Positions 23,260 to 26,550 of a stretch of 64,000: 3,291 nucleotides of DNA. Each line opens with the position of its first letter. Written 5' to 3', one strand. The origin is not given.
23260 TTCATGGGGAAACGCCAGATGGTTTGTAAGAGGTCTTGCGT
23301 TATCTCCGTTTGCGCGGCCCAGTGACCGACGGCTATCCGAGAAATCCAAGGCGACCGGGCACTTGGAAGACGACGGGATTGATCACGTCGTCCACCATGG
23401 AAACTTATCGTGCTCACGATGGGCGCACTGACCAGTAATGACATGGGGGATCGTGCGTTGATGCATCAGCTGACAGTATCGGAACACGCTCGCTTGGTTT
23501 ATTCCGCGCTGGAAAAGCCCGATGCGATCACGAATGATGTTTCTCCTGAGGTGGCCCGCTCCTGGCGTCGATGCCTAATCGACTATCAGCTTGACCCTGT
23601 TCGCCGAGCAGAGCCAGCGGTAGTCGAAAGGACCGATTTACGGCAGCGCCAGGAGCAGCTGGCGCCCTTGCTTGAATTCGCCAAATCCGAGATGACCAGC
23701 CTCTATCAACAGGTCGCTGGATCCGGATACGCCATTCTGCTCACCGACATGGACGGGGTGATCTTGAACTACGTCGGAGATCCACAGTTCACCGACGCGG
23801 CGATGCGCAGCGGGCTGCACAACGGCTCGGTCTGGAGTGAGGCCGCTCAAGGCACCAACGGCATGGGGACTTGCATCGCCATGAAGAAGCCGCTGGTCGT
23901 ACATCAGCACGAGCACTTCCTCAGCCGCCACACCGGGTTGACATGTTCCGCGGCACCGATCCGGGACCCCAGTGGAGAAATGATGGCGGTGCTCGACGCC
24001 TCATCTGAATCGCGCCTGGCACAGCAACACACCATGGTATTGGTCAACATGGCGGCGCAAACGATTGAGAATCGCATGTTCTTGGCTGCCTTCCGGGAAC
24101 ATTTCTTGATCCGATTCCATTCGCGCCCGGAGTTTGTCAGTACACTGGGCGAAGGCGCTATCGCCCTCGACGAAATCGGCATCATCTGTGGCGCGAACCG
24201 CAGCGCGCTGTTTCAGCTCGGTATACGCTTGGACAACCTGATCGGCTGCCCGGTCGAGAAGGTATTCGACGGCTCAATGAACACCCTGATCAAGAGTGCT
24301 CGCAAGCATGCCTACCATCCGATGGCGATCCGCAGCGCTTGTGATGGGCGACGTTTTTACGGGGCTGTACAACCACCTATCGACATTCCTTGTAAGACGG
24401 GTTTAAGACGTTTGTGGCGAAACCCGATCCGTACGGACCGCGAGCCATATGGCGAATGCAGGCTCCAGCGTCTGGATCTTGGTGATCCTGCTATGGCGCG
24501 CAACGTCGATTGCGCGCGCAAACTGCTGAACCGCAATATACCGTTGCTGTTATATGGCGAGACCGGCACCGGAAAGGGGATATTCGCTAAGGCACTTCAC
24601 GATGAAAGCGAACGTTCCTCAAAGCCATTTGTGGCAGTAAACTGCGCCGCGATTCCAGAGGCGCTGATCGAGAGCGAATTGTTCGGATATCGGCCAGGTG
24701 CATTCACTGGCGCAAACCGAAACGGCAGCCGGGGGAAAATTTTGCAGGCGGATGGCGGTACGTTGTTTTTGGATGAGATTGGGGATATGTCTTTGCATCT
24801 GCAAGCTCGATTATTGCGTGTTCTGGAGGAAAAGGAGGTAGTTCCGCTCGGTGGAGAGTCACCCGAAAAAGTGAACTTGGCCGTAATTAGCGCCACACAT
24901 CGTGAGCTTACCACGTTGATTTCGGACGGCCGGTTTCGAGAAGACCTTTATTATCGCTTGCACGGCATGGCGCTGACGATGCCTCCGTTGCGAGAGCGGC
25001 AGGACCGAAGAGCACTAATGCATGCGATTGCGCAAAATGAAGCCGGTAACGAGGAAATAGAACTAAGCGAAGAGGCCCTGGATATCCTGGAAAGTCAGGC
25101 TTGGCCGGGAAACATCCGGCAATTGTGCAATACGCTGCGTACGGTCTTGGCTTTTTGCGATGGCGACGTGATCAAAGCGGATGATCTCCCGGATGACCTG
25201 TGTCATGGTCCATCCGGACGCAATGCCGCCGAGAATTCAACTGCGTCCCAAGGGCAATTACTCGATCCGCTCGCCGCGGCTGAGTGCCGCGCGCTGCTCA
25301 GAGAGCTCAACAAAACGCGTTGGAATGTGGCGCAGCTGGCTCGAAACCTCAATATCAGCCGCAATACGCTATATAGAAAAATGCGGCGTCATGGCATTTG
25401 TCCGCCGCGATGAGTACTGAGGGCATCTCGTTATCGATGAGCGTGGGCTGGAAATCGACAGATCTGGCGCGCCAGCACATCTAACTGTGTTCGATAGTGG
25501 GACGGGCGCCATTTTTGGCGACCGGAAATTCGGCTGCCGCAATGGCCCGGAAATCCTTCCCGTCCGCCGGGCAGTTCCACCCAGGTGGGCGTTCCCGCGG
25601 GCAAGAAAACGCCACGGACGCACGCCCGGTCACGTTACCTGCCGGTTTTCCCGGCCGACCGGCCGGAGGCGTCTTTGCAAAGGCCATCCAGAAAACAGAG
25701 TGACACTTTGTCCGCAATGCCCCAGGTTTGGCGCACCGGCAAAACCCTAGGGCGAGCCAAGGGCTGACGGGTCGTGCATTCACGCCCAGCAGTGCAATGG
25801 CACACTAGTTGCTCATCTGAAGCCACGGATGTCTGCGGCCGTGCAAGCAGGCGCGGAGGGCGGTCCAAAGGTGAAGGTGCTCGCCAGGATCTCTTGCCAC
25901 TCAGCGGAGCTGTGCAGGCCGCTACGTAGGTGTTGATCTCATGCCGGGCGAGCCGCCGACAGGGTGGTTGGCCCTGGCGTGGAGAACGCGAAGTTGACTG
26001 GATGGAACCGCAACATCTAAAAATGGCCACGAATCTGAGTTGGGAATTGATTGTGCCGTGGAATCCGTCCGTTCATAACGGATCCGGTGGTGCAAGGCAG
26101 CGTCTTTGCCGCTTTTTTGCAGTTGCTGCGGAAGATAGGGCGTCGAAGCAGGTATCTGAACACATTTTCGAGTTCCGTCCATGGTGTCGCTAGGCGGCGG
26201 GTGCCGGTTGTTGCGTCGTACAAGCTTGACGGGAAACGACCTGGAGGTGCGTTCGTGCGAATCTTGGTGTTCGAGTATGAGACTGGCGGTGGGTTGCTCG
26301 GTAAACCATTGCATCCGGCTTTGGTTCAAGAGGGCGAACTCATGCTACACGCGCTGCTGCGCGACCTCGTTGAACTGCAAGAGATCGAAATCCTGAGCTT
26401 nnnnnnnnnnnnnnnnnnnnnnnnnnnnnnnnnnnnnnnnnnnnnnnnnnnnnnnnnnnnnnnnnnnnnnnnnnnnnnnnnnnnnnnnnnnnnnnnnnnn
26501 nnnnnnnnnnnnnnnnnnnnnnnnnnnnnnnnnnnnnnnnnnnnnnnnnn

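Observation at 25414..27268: Strong -24/-12 sigma-54 promoter with a long leader driving an orphan ATP-grasp ligase between the two activators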

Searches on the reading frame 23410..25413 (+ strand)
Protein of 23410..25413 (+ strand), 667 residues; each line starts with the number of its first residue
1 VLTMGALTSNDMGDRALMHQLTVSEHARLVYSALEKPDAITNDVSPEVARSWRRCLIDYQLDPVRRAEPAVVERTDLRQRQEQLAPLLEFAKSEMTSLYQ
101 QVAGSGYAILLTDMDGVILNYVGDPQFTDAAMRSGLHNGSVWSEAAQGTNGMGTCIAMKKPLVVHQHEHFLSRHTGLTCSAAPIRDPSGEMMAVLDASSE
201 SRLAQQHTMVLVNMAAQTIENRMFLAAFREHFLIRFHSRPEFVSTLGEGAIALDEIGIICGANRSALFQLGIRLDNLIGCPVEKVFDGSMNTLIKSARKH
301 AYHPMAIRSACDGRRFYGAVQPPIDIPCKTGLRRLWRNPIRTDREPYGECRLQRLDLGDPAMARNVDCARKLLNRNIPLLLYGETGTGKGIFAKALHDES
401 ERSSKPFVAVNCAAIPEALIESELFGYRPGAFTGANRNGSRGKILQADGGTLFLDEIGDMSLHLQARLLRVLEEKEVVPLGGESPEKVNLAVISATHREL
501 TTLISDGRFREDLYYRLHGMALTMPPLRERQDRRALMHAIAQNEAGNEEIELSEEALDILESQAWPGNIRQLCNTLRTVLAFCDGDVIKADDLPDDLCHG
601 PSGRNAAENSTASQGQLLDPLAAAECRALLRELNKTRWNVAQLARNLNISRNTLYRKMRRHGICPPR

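Call 6: search_protein_families(library=pfam, proteins=[window:23410-25413:+])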
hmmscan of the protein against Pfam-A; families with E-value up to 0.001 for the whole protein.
window:23410-25413:+ (667 aa): 10 families
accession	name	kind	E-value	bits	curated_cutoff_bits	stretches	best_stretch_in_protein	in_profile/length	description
PF00158.32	Sigma54_activat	-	6.7e-64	215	20.2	1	359-522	5-167/168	Sigma-54 interaction domain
PF14532.12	Sigma54_activ_2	-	1.2e-19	71.3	25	1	371-527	16-138/138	Sigma-54 interaction domain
PF25601.1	AAA_lid_14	-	1.6e-15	57.1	27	1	534-606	8-83/87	AAA+ ATPase lid domain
PF01590.32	GAF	-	2.9e-13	51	22.4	1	87-221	2-131/133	GAF domain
PF02954.25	HTH_8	-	1.4e-10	41.1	22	1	621-660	2-41/42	Bacterial regulatory protein, Fis family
PF07728.20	AAA_5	-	1.4e-05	25.5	22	1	378-490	1-108/139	AAA domain (dynein-related subfamily)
PF00004.35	AAA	-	6.4e-05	23.8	21.2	1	379-510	1-124/131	ATPase family associated with various cellular activities (AAA)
PF07724.20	AAA_2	-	8.1e-05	23.2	27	1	378-484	5-111/166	AAA domain (Cdc48 subfamily)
PF08923.16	MAPKK1_Int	-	0.00054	20.2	25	0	93-139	5-50/119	Mitogen-activated protein kinase kinase 1 interacting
PF01078.27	Mg_chelatase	-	0.00058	19.8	20.3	0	431-477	89-135/207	Magnesium chelatase, subunit ChlI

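Call 7: search_protein_families(library=ncbifam, proteins=[window:23410-25413:+])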
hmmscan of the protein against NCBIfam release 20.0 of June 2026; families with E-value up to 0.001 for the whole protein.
window:23410-25413:+ (667 aa): 27 families (the best 25 are shown)
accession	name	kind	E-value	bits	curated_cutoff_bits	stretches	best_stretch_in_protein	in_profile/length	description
NF041552.1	TF_PrdR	equivalog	9.6e-91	304.8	795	1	362-660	276-575/577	sigma-54 dependent transcriptional regulator PrdR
NF008485.2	PRK11388.1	equivalog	3.6e-85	286.6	551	2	352-663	331-637/643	dihydroxyacetone kinase operon transcriptional regulator DhaR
TIGR01818.1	ntrC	equivalog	3e-81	273.6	558.6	1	360-659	141-461/463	nitrogen regulation protein NR(I)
TIGR02915.1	PEP_resp_reg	equivalog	2.1e-79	267.4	502.6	1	359-663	145-444/445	PEP-CTERM-box response regulator transcription factor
TIGR01817.1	nifA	equivalog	1.6e-76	258.2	528.85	1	360-599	203-444/534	nif-specific transcriptional activator NifA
NF038308.1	RNA_repair_RtcR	equivalog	6.8e-75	252.9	650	1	359-655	186-505/530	RNA repair transcriptional activator RtcR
NF008469.0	PRK11361.1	equivalog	2e-74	250.9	714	1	359-665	149-458/461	acetoacetate metabolism transcriptional regulator AtoC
TIGR02329.1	propionate_PrpR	equivalog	5.6e-74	249.6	499.2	1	359-659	218-525/526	propionate catabolism operon regulatory protein PrpR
NF003451.0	PRK05022.1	equivalog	1.8e-73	248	476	1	376-663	213-510/512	nitric oxide reductase transcriptional regulator NorR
NF011953.0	PRK15424.1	equivalog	2e-72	244.5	703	1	378-660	244-533/538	propionate catabolism operon regulatory protein PrpR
NF050807.1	TransRegFlbDCaul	equivalog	3.2e-69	233.9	750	1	358-660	123-437/454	sigma-54-dependent transcriptional regulator FlbD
NF008085.0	PRK10820.1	equivalog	5.7e-67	226.5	576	1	360-663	211-512/520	transcriptional regulator TyrR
NF011695.0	PRK15115.1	equivalog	1.3e-65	221.9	763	1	359-662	141-437/445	two-component system response regulator GlrR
NF008176.1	PRK10923.1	equivalog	2e-65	221.2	620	1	361-623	146-411/469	nitrogen regulation protein NR(I)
NF041946.1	LuxO_transreg_Vib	equivalog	5.9e-65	219.9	800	1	379-660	159-459/463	quorum-sensing sigma-54 dependent transcriptional regulator LuxO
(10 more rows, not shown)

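Call 36: find_homologous_proteins(query=window:23461-25413:+, max_evalue=1e-50)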
Query window:23461-25413:+ (650 aa): 7918 proteins with E <= 1e-50 among 8000 candidates; the best 120 are listed.
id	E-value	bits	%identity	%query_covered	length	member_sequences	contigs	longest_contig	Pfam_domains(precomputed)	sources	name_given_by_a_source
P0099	0.0e+0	1339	92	100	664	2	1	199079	PF00158.33,PF25601.2,PF01590.33,PF02954.26,PF14532.13,PF07728.21,PF26965.1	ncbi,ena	-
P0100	0.0e+0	1120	78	100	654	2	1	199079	PF00158.33,PF25601.2,PF01590.33,PF02954.26,PF14532.13,PF07728.21,PF26965.1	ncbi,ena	-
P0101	0.0e+0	1056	74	100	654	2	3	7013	PF00158.33,PF25601.2,PF01590.33,PF02954.26,PF14532.13,PF07728.21,PF26965.1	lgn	-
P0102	0.0e+0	1045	73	100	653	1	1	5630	PF00158.33,PF25601.2,PF01590.33,PF02954.26,PF14532.13,PF07728.21,PF26965.1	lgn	-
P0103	8.8e-288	974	68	100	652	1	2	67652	PF00158.33,PF25601.2,PF01590.33,PF02954.26,PF14532.13,PF07728.21,PF26965.1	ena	-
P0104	1.4e-281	954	67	100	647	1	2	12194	PF00158.33,PF25601.2,PF01590.33,PF02954.26,PF08923.17,PF14532.13,PF07728.21,PF26965.1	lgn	-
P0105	5.0e-277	939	74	89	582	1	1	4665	PF00158.33,PF25601.2,PF01590.33,PF02954.26,PF14532.13,PF07728.21,PF26965.1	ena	-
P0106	1.8e-259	881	62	100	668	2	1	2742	PF00158.33,PF25601.2,PF01590.33,PF02954.26,PF14532.13,PF07728.21,PF26965.1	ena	-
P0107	3.3e-254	863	61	99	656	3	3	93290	PF00158.33,PF25601.2,PF01590.33,PF02954.26,PF18024.8,PF00989.32,PF14532.13,PF26965.1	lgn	-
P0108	2.4e-241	821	59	99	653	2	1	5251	PF00158.33,PF25601.2,PF01590.33,PF02954.26,PF18024.8,PF14532.13,PF07728.21,PF26965.1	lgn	-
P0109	2.6e-240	817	59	100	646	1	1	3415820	PF00158.33,PF25601.2,PF01590.33,PF02954.26,PF14532.13,PF07728.21,PF26965.1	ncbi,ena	-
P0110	6.0e-238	809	57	99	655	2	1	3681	PF00158.33,PF07724.21,PF25601.2,PF01590.33,PF02954.26,PF14532.13,PF07728.21,PF26965.1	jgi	jgi:sigma-54 dependent transcriptional regulator, acetoin dehydrogenase operon transcriptional activ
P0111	8.2e-238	809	58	100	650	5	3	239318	PF00158.33,PF25601.2,PF01590.33,PF02954.26,PF08448.17,PF14532.13,PF07728.21,PF26965.1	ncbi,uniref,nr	ncbi:sigma-54-dependent Fis family transcriptional regulator [Thioalbus denitrificans]|uniref:Transc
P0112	5.5e-237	806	58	99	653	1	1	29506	PF00158.33,PF25601.2,PF01590.33,PF02954.26,PF14532.13,PF26965.1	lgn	-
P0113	5.8e-237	806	58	99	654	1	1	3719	PF00158.33,PF25601.2,PF01590.33,PF02954.26,PF14532.13,PF07728.21,PF26965.1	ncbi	-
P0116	8.5e-236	802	58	100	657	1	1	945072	PF00158.33,PF25601.2,PF01590.33,PF02954.26,PF14532.13,PF26965.1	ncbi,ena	-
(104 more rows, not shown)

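Call 37: find_encoding_contigs(protein=P0103, flank=10000, max_places=2)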
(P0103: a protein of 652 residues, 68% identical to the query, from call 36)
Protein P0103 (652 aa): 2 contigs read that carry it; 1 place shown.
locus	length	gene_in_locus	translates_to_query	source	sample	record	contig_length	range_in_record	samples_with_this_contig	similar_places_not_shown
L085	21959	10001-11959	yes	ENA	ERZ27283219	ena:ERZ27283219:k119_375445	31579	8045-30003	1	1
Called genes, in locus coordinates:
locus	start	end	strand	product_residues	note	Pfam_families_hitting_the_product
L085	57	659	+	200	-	-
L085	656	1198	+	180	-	PF00578:AhpC-TSA, PF08534:Redoxin, PF00085:Thioredoxin (weak), PF13098:Thioredoxin_2, PF13905:Thioredoxin_8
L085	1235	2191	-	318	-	PF07992:Pyr_redox_2, PF13738:Pyr_redox_3, PF00070:Pyr_redox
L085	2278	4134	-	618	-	PF11412:DsbD_N, PF02683:DsbD_TM, PF13386:DsbD_2, PF13899:Thioredoxin_7, PF00085:Thioredoxin, PF13098:Thioredoxin_2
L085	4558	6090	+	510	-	PF02386:TrkH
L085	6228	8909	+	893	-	PF02702:KdpD, PF00582:Usp (weak), PF13493:DUF4118, PF00512:HisKA, PF02518:HATPase_c, PF13581:HATPase_c_2 (faint)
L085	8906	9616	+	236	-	PF00072:Response_reg, PF00486:Trans_reg_C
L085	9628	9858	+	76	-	-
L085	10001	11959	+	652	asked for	PF26965:MimR_N, PF01590:GAF, PF00158:Sigma54_activat, PF14532:Sigma54_activ_2, PF07728:AAA_5 (weak), PF25601:AAA_lid_14, PF02954:HTH_8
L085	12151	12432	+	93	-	-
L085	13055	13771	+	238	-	PF00027:cNMP_binding, PF13545:HTH_Crp_2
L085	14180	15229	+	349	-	PF00561:Abhydrolase_1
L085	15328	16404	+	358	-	PF16868:NMT1_3, PF12974:Phosphonate-bd (weak)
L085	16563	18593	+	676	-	PF06808:DctM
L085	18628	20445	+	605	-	PF14691:Fer4_20, PF00070:Pyr_redox (weak), PF01266:DAO, PF01494:FAD_binding_3 (weak), PF01593:Amino_oxidase (weak), PF07992:Pyr_redox_2, PF13450:NAD_binding_8, PF00037:Fer4, +8 more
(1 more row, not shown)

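Call 38: find_encoding_contigs(protein=P0101, flank=10000, max_places=3)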
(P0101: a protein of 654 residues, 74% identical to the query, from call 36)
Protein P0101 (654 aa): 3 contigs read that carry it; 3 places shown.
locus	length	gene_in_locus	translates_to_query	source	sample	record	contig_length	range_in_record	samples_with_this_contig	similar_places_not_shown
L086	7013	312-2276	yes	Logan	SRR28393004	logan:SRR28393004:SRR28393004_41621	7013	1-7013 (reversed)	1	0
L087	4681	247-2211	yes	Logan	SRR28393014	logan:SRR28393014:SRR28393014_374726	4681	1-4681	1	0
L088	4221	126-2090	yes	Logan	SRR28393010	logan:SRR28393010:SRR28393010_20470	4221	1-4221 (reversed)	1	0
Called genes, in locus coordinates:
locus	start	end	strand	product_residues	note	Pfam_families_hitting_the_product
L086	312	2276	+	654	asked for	PF26965:MimR_N, PF01590:GAF, PF00158:Sigma54_activat, PF14532:Sigma54_activ_2, PF07728:AAA_5 (weak), PF25601:AAA_lid_14, PF02954:HTH_8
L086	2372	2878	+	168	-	PF01242:PTPS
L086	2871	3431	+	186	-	PF02441:Flavoprotein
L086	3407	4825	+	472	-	PF20123:DUF6513, PF14251:PterinBD-DUF4346 (weak)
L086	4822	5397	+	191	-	PF04289:DUF447_N, PF20766:DUF447_C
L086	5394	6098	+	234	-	PF04476:4HFCP_synth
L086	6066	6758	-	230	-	PF00696:AA_kinase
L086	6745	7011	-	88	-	?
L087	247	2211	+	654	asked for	PF26965:MimR_N, PF01590:GAF, PF00158:Sigma54_activat, PF14532:Sigma54_activ_2, PF07728:AAA_5 (weak), PF25601:AAA_lid_14, PF02954:HTH_8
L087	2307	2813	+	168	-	PF01242:PTPS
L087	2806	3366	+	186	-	PF02441:Flavoprotein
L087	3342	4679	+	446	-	?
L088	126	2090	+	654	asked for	PF26965:MimR_N, PF01590:GAF, PF00158:Sigma54_activat, PF14532:Sigma54_activ_2, PF07728:AAA_5 (weak), PF25601:AAA_lid_14, PF02954:HTH_8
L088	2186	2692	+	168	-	PF01242:PTPS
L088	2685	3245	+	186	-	PF02441:Flavoprotein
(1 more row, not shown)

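Call 39: find_encoding_contigs(protein=P0104, flank=10000, max_places=2)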
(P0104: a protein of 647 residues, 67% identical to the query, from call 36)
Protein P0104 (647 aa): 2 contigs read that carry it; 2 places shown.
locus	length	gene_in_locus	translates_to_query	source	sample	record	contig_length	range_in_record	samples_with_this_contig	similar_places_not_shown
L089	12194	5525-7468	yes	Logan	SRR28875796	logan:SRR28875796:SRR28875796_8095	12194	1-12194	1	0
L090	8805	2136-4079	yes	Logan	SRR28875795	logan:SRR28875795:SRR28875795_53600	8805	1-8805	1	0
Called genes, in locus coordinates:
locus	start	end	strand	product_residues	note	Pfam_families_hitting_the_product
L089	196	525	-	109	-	PF08850:DUF1820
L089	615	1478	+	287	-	PF11583:AurF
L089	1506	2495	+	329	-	PF01435:Peptidase_M48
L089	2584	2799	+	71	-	-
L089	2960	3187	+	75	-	-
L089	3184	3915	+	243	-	PF01904:DUF72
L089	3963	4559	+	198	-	PF00440:TetR_N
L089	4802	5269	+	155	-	PF00578:AhpC-TSA, PF08534:Redoxin, PF00085:Thioredoxin (weak), PF13098:Thioredoxin_2 (weak), PF13905:Thioredoxin_8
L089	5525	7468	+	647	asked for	PF26965:MimR_N, PF01590:GAF, PF08923:MAPKK1_Int (faint), PF00158:Sigma54_activat, PF14532:Sigma54_activ_2, PF07728:AAA_5 (weak), PF25601:AAA_lid_14, PF02954:HTH_8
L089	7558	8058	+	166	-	PF01242:PTPS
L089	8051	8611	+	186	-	PF02441:Flavoprotein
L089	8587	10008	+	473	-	PF20123:DUF6513, PF14251:PterinBD-DUF4346 (faint)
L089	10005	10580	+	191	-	PF04289:DUF447_N, PF20766:DUF447_C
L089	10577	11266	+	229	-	PF04476:4HFCP_synth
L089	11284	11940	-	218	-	PF00696:AA_kinase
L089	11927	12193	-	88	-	?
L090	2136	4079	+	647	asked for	PF26965:MimR_N, PF01590:GAF, PF08923:MAPKK1_Int (faint), PF00158:Sigma54_activat, PF14532:Sigma54_activ_2, PF07728:AAA_5 (weak), PF25601:AAA_lid_14, PF02954:HTH_8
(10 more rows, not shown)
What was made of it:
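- The closest activator relatives (74% and 67% identity) lie directly upstream of PTPS-flavoprotein-DUF6513-DUF447-MfnB-AA_kinase (calls 36, 38, 39).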

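Call 55: find_encoding_contigs(protein=P0116, flank=10000, max_places=2)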
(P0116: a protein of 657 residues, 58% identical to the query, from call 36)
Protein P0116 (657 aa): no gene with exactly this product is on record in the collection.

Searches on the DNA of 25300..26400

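Call 27: search_rna_families(source=window, start=25300, end=26400, threshold=evalue, max_evalue=5)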
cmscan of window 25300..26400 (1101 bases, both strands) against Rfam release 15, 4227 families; matches with E-value up to 5: 1.
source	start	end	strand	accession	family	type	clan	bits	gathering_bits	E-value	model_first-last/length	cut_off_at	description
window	25750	25825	+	RF00317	snoZ163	Gene; snRNA; snoRNA; CD-box;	-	15.8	39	3.2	1-90/90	no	Small nucleolar RNA Z163/Z177 family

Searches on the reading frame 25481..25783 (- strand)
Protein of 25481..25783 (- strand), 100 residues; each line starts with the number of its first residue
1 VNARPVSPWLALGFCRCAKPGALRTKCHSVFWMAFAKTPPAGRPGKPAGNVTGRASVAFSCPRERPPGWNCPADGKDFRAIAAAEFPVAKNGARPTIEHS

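Call 79: search_protein_families(library=pfam, proteins=[window:25481-25783:-], max_evalue=0.1)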
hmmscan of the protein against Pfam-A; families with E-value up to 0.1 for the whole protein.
window:25481-25783:- (100 aa): 0 families
